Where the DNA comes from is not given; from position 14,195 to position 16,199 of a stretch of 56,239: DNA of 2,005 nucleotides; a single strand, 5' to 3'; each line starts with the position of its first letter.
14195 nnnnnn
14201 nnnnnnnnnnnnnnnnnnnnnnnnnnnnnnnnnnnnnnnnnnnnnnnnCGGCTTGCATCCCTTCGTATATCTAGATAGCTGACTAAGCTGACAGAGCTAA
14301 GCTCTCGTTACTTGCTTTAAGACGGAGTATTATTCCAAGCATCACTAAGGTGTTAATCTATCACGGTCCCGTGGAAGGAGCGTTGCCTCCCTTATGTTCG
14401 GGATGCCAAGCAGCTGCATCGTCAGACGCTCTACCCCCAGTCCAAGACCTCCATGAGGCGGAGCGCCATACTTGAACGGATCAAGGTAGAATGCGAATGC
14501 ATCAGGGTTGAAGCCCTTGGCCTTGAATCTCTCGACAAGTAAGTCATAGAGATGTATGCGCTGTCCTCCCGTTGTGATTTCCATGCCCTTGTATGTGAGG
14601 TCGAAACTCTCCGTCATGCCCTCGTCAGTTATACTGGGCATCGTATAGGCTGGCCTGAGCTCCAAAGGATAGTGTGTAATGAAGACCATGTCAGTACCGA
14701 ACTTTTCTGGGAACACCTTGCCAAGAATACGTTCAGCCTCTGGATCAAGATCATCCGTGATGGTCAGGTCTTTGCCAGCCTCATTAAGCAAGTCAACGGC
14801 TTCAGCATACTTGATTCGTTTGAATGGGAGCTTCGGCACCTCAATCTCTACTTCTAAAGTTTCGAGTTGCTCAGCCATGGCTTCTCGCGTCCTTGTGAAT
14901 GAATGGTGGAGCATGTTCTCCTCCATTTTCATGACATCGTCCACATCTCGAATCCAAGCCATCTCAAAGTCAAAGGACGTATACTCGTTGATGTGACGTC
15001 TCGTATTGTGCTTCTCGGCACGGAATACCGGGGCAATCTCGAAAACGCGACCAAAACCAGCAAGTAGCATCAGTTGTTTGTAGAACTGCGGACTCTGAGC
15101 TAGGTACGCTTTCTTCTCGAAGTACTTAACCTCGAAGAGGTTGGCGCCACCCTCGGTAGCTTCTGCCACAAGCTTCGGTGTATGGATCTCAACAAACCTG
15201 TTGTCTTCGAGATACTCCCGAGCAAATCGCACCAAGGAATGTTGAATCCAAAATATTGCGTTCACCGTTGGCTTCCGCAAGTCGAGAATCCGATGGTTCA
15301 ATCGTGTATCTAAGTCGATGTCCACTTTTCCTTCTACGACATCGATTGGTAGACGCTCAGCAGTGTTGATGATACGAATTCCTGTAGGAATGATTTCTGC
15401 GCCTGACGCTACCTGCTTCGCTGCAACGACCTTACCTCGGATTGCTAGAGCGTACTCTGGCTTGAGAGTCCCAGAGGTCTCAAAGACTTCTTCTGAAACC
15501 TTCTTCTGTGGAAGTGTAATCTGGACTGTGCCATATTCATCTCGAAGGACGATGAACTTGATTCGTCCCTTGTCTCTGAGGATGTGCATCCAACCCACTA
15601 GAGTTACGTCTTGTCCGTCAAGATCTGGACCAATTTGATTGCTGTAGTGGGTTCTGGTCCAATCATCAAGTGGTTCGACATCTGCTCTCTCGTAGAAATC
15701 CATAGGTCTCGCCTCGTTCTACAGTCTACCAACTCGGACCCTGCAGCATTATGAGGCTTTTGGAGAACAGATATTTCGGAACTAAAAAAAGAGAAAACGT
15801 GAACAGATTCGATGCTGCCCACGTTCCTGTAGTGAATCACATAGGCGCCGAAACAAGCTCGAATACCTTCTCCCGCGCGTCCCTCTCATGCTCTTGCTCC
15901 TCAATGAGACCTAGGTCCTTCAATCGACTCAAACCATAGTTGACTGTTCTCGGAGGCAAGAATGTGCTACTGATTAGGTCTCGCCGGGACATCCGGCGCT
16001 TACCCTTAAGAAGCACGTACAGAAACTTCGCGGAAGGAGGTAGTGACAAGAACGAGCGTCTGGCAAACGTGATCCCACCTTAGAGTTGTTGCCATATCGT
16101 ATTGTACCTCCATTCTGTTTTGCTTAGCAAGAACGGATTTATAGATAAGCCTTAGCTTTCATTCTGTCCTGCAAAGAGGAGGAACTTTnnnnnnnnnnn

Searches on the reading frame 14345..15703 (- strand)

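Call 18: search_protein_families(library=pfam, proteins=[window:14345-15703:-], max_evalue=0.01)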
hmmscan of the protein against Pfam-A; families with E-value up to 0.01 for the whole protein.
window:14345-15703:- (452 aa): 3 families
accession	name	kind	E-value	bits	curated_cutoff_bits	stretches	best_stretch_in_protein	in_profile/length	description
PF00152.25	tRNA-synt_2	-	1.7e-90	303.6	25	1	131-446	2-307/308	tRNA synthetases class II (D, K and N)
PF01336.31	tRNA_anti-codon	-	4.5e-12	46.2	27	1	33-112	1-75/75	OB-fold nucleic acid binding domain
PF01409.25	tRNA-synt_2d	-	0.0068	16.3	19.8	0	419-439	214-234/246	tRNA synthetases class II core domain (F)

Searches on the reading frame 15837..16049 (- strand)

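Call 18: search_protein_families(library=pfam, proteins=[window:15837-16049:-], max_evalue=0.01)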
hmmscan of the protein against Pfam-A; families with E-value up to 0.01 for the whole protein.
window:15837-16049:- (70 aa): 3 families
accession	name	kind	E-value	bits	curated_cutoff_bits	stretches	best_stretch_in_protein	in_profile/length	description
PF12802.13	MarR_2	-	2.5e-06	28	27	1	9-60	10-61/61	MarR family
PF13412.12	HTH_24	-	0.0004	20.3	21.9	1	13-50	11-48/48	Winged helix-turn-helix DNA-binding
PF13463.12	HTH_27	-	0.0059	17.3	22.2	1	13-65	12-64/68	Winged helix DNA-binding domain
